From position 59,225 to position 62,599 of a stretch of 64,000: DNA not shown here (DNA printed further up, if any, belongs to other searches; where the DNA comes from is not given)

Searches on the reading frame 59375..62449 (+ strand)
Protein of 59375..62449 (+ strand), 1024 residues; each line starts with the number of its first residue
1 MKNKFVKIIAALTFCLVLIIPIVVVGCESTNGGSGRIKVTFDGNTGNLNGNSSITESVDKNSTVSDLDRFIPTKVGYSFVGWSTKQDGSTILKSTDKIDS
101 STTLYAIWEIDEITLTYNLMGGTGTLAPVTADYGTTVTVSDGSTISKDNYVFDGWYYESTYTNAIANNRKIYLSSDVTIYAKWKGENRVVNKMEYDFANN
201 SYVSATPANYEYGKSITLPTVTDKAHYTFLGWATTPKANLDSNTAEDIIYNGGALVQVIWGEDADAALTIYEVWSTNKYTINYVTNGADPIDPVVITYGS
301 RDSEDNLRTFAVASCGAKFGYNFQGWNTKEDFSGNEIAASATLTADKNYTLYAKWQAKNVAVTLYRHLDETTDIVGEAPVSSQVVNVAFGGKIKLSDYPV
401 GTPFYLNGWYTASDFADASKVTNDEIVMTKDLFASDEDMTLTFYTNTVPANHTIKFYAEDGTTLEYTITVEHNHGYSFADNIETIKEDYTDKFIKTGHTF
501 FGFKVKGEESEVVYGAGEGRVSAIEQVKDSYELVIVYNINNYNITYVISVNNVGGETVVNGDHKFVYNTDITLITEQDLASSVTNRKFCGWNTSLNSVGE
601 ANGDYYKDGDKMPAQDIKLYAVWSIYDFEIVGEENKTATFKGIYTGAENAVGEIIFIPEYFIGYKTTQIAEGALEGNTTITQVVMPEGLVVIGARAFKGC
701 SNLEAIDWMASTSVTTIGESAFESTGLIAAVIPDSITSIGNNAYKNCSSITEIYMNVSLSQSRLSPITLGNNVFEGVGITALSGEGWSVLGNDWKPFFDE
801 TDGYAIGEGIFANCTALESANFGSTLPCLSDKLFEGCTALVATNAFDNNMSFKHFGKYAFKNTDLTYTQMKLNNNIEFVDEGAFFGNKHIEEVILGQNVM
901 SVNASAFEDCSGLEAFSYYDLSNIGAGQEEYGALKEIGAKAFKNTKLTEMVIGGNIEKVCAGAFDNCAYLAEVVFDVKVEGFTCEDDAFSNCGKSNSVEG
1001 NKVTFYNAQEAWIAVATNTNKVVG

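Call 79: search_protein_families(library=pfam, proteins=[window:59375-62449:+], max_evalue=0.0001)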
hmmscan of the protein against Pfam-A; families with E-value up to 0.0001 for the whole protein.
window:59375-62449:+ (1024 aa): 4 families
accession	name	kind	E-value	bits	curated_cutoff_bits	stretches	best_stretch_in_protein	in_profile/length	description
PF09479.16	Flg_new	-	1.1e-43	147.6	27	4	114-182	2-65/65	Listeria-Bacteroides repeat domain (List_Bact_rpt)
PF13306.12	LRR_5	-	2.4e-43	147.5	27.7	3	667-760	1-91/127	BspA type Leucine rich repeat region (6 copies)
PF13855.12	LRR_8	-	8.2e-08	32.3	27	0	873-914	10-52/61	Leucine rich repeat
PF18998.6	Flg_new_2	-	2.7e-06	27.7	23.6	0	114-184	2-70/73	Divergent InlB B-repeat domain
